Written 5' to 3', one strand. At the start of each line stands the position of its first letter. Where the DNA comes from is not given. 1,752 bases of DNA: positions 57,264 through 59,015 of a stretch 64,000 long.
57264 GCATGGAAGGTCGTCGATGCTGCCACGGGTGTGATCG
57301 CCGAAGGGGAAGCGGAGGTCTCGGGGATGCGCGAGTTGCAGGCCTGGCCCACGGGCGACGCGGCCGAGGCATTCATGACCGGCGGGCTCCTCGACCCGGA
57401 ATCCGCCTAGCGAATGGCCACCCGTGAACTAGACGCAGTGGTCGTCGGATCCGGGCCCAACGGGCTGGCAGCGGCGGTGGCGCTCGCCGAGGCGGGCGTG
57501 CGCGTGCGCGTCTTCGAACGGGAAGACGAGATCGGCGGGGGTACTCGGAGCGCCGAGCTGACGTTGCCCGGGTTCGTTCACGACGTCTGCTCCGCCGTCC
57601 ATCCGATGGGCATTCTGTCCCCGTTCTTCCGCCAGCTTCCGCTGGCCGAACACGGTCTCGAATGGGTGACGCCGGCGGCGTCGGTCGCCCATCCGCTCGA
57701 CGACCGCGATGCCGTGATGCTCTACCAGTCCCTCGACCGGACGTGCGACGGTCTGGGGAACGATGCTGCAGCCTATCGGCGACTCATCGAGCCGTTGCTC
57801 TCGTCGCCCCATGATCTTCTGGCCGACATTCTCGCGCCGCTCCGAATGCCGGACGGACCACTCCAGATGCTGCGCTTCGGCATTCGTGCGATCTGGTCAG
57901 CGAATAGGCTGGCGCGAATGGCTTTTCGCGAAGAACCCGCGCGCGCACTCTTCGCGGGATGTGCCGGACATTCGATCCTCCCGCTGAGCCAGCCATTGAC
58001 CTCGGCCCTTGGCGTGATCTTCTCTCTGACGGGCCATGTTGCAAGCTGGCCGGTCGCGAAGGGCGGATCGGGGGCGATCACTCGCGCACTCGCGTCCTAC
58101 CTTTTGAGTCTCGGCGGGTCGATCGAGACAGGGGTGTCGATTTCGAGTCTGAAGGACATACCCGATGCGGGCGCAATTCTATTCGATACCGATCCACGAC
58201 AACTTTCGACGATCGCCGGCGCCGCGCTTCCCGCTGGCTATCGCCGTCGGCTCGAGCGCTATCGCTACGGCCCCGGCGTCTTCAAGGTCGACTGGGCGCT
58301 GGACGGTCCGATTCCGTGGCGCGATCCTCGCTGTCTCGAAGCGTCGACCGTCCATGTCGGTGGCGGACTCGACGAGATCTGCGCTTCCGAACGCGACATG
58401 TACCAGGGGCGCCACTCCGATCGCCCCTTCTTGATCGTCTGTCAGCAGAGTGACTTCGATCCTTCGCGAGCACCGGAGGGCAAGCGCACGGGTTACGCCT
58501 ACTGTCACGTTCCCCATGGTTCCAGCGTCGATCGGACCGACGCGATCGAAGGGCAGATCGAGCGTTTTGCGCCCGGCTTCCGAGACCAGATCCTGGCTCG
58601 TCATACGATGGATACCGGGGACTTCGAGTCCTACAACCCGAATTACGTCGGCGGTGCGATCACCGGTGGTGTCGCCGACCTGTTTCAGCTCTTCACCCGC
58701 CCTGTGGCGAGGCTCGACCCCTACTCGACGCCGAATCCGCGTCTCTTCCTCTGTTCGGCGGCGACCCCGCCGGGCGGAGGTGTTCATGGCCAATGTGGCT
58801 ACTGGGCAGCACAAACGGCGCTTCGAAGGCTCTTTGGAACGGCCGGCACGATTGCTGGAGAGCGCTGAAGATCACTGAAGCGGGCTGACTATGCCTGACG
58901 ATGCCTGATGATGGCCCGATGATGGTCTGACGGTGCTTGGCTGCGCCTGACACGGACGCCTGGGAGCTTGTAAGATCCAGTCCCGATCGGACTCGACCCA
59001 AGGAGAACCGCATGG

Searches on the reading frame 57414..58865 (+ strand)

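Call 26: search_protein_families(library=pfam, proteins=[window:57414-58865:+])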
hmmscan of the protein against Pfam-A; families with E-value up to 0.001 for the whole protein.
window:57414-58865:+ (484 aa): 10 families
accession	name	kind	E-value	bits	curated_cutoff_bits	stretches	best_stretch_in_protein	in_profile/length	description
PF13450.12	NAD_binding_8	-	2.5e-12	47.3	21.9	1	10-63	1-52/68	NAD(P)-binding Rossmann-like domain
PF01593.30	Amino_oxidase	-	9.4e-10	38.8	19.8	1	17-459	3-430/443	Flavin containing amine oxidoreductase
PF01266.30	DAO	-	5.1e-09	36.5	27.9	1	7-85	1-71/353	FAD dependent oxidoreductase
PF12831.13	FAD_oxidored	-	2.2e-07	31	27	1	7-46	1-40/416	FAD dependent oxidoreductase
PF00890.30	FAD_binding_2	-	9.3e-07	28.8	20.4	1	7-47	1-41/414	FAD binding domain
PF01946.23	Thi4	-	1.2e-06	28.4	26.2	1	5-45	17-58/235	Thi4 family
PF01494.25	FAD_binding_3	-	3.2e-06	27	22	1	6-42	2-38/349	FAD binding domain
PF00070.33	Pyr_redox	-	0.00026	21.9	22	1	8-41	2-35/82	Pyridine nucleotide-disulphide oxidoreductase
PF03486.20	HI0933_like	-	0.00037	20.5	50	1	7-41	2-36/244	HI0933-like protein Rossmann domain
PF07992.20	Pyr_redox_2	-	0.00037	20.4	26.1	1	7-40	2-35/291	Pyridine nucleotide-disulphide oxidoreductase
